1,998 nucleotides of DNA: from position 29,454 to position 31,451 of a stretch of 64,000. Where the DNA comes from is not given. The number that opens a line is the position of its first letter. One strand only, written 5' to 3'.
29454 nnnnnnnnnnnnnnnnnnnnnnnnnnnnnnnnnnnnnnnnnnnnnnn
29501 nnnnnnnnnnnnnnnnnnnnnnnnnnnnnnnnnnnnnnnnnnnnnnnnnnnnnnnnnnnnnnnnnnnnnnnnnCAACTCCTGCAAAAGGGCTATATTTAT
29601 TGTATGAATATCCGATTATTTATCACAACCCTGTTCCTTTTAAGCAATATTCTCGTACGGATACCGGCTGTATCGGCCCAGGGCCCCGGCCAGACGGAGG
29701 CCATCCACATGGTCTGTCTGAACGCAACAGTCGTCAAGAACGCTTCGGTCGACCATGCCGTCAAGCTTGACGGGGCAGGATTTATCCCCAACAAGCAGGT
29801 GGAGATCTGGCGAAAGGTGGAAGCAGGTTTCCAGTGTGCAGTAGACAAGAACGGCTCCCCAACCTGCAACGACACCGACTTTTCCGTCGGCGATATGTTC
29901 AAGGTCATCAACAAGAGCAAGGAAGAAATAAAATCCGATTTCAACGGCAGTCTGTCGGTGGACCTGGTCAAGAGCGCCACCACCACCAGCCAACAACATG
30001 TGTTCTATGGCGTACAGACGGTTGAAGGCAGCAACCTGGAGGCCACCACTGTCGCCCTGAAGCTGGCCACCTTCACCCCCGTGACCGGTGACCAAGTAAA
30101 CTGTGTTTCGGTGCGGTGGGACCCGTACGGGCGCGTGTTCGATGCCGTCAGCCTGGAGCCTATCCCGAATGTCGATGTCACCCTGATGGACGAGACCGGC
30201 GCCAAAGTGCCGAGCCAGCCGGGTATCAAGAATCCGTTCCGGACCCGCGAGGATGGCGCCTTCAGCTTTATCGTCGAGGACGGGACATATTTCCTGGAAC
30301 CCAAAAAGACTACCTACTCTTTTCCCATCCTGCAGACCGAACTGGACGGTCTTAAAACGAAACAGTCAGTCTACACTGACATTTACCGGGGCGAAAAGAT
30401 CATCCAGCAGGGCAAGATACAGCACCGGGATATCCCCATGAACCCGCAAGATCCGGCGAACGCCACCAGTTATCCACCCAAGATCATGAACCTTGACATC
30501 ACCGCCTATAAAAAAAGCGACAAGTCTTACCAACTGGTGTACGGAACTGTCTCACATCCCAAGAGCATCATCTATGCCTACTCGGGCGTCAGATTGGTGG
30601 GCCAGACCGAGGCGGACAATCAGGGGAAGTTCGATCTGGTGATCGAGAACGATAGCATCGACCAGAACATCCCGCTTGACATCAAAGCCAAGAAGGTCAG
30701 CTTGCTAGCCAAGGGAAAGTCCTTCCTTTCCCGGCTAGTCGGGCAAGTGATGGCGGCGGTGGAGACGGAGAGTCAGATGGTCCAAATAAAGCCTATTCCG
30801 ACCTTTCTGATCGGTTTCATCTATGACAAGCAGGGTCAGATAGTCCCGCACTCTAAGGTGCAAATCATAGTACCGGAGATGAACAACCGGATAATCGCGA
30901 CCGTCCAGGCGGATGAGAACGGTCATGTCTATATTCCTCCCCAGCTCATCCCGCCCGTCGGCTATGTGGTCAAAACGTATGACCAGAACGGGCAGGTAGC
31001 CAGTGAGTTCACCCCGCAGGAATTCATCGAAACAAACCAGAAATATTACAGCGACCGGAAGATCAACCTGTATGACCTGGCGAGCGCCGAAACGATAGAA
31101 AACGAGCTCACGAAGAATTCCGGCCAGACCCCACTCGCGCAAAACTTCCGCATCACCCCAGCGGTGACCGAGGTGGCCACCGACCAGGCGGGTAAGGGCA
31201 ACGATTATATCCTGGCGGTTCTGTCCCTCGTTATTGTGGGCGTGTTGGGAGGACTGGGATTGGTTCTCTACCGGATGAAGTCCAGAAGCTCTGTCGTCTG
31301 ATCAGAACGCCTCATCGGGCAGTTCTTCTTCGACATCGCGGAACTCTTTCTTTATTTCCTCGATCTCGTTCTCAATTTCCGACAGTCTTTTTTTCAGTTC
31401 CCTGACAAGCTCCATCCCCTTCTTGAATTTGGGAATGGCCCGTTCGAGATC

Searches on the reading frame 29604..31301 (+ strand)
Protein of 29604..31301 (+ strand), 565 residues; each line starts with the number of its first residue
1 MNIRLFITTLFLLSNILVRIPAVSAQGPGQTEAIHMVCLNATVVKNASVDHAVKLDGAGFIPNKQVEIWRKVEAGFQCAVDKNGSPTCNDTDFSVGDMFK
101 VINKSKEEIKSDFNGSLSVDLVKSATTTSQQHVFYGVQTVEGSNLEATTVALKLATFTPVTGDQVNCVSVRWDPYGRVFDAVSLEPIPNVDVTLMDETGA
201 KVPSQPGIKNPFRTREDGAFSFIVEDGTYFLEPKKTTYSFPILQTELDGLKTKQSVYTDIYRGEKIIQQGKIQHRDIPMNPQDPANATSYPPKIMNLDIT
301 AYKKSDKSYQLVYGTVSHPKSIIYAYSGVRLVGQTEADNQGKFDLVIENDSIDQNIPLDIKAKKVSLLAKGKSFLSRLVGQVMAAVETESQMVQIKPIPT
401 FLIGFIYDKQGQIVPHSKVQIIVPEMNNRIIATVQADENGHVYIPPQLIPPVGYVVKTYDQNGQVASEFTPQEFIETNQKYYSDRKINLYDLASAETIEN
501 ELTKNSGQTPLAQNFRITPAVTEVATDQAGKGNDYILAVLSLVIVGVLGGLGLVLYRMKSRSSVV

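Call 34: search_protein_families(library=pfam, proteins=[window:29604-31301:+], max_evalue=0.01)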
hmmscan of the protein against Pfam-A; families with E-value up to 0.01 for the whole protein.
window:29604-31301:+ (565 aa): 3 families
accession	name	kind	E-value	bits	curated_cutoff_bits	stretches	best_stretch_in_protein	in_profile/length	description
PF13620.12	CarboxypepD_reg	-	5.6e-06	27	32.3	1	176-232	4-53/82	Carboxypeptidase regulatory-like domain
PF11974.14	bMG3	-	0.0012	19.2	34.9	0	415-448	27-60/103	Bacterial alpha-2-macroglobulin MG3 domain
PF09430.16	EMC7_beta-sandw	-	0.0075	16.9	26.6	0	213-298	24-98/122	ER membrane protein complex subunit 7, beta-sandwich domain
